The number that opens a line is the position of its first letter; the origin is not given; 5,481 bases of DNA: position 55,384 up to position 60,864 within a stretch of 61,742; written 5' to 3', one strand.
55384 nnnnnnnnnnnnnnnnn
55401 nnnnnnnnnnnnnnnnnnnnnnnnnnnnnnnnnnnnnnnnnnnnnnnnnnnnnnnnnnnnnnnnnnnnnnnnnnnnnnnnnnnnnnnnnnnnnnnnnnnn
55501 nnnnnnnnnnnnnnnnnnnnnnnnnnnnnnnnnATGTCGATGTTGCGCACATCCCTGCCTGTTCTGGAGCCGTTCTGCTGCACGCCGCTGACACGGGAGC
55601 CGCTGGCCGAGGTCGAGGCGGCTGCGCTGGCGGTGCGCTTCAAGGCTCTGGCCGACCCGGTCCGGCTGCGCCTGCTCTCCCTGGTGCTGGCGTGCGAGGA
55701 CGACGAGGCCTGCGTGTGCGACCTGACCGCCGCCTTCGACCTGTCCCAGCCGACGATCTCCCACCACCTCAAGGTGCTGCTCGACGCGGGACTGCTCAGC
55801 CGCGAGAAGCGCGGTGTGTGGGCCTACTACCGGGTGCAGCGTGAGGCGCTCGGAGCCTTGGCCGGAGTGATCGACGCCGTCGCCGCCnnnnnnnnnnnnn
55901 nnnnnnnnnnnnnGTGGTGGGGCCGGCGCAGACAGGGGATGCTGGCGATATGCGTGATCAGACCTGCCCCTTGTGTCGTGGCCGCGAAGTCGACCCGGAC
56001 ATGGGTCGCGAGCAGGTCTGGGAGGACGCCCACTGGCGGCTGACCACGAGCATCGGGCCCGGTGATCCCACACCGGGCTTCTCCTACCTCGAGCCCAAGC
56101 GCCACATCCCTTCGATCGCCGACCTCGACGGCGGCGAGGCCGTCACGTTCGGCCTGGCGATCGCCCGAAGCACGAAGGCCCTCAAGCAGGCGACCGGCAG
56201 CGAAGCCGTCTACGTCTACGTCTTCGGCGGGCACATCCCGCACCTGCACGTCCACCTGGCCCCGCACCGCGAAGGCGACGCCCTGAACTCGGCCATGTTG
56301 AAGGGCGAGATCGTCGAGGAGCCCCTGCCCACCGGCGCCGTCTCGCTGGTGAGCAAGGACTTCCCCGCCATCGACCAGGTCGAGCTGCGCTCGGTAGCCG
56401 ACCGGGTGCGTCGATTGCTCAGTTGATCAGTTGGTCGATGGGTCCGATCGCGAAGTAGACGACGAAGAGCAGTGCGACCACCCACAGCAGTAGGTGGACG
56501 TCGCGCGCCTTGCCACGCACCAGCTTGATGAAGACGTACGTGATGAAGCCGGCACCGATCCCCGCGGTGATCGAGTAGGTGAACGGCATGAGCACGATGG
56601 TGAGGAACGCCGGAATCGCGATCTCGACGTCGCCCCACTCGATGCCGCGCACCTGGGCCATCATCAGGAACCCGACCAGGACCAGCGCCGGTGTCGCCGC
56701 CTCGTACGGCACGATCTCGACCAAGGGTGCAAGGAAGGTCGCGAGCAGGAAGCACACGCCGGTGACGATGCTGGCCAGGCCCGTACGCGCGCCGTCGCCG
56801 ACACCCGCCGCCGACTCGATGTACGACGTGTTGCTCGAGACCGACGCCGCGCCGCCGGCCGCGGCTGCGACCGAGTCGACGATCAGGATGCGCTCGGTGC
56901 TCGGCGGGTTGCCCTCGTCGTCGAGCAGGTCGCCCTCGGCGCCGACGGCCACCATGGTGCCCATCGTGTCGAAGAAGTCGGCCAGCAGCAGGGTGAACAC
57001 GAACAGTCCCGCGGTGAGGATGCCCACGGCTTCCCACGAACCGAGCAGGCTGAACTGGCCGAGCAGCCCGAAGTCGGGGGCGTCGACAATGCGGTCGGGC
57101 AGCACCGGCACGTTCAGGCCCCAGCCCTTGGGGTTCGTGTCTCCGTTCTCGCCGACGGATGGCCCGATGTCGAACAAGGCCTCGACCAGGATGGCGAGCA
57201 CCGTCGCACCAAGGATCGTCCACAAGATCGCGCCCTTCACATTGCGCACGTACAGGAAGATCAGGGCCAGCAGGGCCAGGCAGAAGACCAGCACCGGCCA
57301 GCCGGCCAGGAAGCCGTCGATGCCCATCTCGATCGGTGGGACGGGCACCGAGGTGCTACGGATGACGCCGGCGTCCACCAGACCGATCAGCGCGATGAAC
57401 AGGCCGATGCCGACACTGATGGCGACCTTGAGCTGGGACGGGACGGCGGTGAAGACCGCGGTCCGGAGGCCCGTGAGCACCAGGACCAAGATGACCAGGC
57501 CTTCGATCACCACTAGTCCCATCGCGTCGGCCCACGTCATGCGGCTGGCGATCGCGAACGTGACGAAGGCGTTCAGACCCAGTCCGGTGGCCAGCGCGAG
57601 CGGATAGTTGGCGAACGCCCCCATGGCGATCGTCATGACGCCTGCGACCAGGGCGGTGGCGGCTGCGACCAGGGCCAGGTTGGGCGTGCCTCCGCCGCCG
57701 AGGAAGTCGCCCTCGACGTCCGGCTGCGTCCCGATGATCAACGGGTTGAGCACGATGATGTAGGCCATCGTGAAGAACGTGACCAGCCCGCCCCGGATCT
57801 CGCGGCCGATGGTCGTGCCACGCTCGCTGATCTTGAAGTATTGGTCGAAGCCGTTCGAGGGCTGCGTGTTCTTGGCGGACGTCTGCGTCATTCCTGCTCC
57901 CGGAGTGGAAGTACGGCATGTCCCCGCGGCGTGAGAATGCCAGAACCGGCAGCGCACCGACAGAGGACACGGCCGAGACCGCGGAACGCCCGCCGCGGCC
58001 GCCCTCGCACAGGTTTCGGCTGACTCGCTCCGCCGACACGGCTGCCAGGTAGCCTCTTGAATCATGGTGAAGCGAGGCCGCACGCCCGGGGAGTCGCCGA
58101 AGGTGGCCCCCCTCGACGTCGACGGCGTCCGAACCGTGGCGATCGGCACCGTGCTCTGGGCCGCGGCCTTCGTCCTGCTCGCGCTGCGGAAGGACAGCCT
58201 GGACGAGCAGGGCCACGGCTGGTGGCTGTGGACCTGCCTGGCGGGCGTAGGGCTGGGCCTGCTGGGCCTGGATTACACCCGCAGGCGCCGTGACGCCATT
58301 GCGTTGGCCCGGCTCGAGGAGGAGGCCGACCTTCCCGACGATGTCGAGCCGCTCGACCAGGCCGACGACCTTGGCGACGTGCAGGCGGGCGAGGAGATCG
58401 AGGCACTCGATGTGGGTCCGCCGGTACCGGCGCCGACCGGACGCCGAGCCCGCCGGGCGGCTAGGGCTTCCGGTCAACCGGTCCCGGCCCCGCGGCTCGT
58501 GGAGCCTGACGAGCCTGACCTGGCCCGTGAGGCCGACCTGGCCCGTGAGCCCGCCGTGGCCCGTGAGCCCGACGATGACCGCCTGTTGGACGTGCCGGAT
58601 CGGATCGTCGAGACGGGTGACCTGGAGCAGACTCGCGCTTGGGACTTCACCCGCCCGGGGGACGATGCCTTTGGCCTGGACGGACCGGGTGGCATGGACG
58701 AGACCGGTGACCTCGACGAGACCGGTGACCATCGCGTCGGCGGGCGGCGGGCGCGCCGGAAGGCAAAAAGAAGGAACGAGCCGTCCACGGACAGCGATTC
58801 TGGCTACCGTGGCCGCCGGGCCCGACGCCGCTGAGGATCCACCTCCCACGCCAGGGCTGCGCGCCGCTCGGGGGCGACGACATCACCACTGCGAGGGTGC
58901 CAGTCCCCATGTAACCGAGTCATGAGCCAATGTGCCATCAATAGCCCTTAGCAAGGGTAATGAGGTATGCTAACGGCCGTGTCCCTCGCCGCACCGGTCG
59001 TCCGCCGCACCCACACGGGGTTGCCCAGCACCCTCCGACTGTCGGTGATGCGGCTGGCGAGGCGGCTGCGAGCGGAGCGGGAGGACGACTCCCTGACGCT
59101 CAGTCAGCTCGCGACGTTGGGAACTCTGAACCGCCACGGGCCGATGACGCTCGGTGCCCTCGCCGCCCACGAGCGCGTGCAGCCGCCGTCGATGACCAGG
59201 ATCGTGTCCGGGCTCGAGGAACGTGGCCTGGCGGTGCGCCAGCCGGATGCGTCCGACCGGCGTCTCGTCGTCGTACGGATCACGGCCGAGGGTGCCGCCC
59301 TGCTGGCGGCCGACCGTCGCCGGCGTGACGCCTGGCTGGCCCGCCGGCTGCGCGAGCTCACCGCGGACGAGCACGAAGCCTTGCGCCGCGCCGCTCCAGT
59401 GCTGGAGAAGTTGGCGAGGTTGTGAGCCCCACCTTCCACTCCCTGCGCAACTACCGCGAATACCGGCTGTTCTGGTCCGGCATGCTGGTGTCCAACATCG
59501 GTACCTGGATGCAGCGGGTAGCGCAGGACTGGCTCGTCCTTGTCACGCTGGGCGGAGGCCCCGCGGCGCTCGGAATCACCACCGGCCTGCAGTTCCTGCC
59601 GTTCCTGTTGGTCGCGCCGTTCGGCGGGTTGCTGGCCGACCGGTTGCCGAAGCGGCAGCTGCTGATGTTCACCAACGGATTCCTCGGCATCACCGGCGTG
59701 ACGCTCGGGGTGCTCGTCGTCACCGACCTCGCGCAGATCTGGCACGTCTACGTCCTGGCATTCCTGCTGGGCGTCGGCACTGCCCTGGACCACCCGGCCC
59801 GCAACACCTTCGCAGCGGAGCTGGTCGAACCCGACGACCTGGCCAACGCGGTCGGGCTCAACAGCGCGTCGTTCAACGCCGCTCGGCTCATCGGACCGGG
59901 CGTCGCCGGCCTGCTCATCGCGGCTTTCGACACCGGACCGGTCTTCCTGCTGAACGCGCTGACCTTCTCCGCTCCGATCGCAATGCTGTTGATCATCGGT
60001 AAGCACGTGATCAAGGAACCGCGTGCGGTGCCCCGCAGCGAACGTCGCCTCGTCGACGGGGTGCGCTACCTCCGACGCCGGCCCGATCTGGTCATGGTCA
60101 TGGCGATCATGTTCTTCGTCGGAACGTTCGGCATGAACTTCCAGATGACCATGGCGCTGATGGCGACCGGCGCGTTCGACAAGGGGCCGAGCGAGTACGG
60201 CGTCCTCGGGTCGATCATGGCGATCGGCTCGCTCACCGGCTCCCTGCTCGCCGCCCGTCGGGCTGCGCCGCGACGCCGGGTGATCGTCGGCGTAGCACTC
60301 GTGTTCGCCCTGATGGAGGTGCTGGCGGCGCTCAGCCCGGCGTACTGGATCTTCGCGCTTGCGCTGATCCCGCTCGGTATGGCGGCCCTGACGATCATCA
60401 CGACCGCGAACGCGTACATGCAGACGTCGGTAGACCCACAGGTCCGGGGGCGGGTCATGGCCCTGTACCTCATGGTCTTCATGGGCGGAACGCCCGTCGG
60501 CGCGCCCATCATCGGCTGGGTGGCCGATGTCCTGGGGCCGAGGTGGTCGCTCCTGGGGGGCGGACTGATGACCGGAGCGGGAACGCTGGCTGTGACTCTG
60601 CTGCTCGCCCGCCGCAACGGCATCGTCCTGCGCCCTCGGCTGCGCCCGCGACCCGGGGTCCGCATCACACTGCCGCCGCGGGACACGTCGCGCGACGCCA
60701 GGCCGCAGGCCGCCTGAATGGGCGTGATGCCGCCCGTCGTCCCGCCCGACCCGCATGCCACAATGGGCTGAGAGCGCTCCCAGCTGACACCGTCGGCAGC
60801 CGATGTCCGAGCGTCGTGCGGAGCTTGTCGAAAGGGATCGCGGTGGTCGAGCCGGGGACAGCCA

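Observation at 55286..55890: Unannotated 21-codon, 6-cysteine micro-ORF divergent from a thiophilic ArsR/SmtB repressor, with a triple palindromic operator array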

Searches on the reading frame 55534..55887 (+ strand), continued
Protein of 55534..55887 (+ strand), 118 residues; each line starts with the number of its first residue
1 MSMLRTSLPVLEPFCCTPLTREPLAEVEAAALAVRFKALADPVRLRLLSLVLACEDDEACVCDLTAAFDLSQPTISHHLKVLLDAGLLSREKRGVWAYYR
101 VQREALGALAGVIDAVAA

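Call 74: get_annotated_region(hit=H8, flank=2000)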
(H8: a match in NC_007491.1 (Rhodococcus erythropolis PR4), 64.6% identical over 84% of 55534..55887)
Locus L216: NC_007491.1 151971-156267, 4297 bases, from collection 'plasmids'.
description: Rhodococcus erythropolis PR4 plasmid pREL1, complete sequence
organism: Rhodococcus erythropolis PR4 (NCBI taxid 234621)
taxonomy: Bacteria; Actinomycetota; Actinomycetes; Mycobacteriales; Nocardiaceae; Rhodococcus; Rhodococcus erythropolis; Rhodococcus erythropolis PR4
host: -; source: seawater; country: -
typing (MOB-suite, as given by PLSDB): mobilizable; relaxase MOBP
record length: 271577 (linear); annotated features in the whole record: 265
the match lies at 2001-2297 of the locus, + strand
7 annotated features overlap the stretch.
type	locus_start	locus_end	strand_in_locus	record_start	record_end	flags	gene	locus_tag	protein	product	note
CDS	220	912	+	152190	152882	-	-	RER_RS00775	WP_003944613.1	helix-turn-helix domain-containing protein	-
CDS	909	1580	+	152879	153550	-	-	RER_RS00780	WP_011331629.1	arsenate reductase ArsC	-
CDS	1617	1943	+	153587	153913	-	-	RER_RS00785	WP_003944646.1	DUF3349 domain-containing protein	-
CDS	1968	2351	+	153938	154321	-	-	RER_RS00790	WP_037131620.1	metalloregulator ArsR/SmtB family transcription factor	GO:0006355 - regulation of DNA-templated transcription [Evidence IEA]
CDS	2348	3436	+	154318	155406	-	arsB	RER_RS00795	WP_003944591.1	ACR3 family arsenite efflux transporter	GO:0046685 - response to arsenic-containing substance [Evidence IEA]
CDS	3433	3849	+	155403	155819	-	-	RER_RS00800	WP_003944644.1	arsenate reductase ArsC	-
CDS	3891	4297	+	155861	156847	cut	trxB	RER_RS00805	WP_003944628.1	thioredoxin-disulfide reductase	-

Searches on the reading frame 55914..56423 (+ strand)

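Call 7: search_protein_families(library=ncbifam, proteins=[window:55914-56423:+], max_evalue=1)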
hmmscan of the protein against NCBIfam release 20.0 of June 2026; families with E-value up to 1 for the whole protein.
window:55914-56423:+ (170 aa): 1 family
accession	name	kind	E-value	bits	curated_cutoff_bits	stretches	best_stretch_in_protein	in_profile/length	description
NF052622.1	ATPAdlTfActino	equivalog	0.14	11.7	290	1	54-129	72-153/176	ATP adenylyltransferase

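Call 8: search_protein_families(library=pfam, proteins=[window:55914-56423:+], max_evalue=1)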
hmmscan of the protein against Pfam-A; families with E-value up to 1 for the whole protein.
window:55914-56423:+ (170 aa): 1 family
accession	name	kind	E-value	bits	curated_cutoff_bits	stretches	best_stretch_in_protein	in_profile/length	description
PF01230.28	HIT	-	0.0072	17.4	21.5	1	53-120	25-97/98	HIT domain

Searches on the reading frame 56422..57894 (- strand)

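Call 58: search_protein_families(library=pfam, proteins=[window:56422-57894:-], max_evalue=0.001)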
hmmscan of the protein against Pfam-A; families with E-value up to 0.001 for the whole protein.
window:56422-57894:- (491 aa): 1 family
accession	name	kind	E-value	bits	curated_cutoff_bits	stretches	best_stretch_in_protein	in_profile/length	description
PF00860.26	Xan_ur_permease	-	1.5e-30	106.6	27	1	32-445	3-386/389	Permease family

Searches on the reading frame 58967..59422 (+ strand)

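Call 58: search_protein_families(library=pfam, proteins=[window:58967-59422:+], max_evalue=0.001)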
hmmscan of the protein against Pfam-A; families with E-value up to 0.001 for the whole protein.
window:58967-59422:+ (152 aa): 3 families
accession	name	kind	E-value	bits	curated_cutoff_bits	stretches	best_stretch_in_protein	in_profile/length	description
PF01047.28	MarR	-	2.4e-14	53.4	24.6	1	43-101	1-59/59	MarR family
PF12802.13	MarR_2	-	1.3e-11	44.9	27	1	43-99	3-60/61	MarR family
PF13463.12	HTH_27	-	5e-05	23.9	22.2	1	44-109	2-68/68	Winged helix DNA-binding domain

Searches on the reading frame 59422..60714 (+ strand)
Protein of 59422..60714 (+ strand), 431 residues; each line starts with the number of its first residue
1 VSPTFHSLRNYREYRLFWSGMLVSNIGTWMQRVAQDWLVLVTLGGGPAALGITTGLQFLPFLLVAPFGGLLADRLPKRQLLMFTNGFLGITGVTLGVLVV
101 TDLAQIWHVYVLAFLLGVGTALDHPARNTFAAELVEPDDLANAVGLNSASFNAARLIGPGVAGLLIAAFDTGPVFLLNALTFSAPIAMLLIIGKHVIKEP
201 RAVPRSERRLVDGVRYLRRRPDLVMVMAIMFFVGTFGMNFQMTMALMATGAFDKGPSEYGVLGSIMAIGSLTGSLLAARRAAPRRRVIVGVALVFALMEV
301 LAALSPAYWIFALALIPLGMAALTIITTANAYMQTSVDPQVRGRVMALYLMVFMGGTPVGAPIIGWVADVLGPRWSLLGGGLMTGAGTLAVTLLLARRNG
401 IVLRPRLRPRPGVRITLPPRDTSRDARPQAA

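Call 58: search_protein_families(library=pfam, proteins=[window:59422-60714:+], max_evalue=0.001)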
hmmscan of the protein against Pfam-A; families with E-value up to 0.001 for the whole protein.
window:59422-60714:+ (431 aa): 3 families
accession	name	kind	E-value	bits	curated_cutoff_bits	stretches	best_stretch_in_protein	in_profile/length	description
PF05977.19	MFS_3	-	9.9e-57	193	27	1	12-392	10-391/524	Transmembrane secretion effector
PF07690.21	MFS_1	-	7.6e-42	143.9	33.4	2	18-243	2-226/347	Major Facilitator Superfamily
PF12832.13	MFS_1_like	-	0.0003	20.4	25.2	0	218-375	209-369/373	MFS_1 like family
